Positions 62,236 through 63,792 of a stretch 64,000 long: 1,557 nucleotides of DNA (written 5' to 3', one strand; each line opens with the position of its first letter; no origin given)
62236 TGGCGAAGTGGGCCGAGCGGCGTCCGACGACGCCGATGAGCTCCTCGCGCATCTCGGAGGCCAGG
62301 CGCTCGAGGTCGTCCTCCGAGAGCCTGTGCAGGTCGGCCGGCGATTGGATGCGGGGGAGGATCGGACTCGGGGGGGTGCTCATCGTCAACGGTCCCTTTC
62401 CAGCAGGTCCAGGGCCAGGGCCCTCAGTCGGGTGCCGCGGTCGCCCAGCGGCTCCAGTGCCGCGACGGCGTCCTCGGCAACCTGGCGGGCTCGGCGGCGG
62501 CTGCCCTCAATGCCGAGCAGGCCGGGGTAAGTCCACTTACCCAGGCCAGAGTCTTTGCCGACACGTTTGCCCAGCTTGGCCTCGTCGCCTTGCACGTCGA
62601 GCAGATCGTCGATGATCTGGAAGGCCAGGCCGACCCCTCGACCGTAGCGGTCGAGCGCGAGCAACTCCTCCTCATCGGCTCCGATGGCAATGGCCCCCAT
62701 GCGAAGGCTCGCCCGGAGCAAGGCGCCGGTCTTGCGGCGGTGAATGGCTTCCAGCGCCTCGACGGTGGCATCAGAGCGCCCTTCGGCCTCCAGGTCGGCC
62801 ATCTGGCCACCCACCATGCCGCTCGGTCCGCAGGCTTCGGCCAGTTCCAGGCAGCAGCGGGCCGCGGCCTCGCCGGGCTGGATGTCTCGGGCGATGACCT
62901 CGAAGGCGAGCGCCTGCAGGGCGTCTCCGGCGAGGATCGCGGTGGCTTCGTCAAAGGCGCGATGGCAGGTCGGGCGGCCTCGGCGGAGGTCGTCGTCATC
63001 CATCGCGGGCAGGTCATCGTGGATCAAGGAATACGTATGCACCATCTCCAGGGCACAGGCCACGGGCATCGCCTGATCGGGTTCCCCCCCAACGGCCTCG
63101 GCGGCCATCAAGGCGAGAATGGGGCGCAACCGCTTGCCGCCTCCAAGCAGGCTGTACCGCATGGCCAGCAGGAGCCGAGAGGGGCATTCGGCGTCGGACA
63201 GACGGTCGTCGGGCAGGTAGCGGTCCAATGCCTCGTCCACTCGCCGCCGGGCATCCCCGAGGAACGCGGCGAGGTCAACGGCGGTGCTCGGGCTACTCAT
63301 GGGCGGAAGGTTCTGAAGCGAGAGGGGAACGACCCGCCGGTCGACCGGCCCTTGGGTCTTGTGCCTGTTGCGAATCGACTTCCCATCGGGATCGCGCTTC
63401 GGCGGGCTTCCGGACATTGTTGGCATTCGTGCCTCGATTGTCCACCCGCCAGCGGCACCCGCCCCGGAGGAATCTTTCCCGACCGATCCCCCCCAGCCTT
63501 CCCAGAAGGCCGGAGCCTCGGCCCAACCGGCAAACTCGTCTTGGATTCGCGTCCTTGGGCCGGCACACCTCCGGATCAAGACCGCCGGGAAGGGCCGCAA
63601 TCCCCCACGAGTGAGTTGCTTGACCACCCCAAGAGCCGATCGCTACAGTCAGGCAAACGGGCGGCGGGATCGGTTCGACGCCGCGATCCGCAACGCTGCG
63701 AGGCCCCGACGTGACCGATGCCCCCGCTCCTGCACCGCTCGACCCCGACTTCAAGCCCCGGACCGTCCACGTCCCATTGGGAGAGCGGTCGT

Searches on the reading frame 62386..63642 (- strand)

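Call 18: search_protein_families(library=pfam, proteins=[window:62386-63642:-], max_evalue=0.0001)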
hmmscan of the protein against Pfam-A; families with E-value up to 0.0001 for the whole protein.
window:62386-63642:- (418 aa): 1 family
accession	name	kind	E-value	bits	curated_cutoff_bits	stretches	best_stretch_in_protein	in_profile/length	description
PF00348.22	polyprenyl_synt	-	1.4e-59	201.8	27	1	158-391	5-232/251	Polyprenyl synthetase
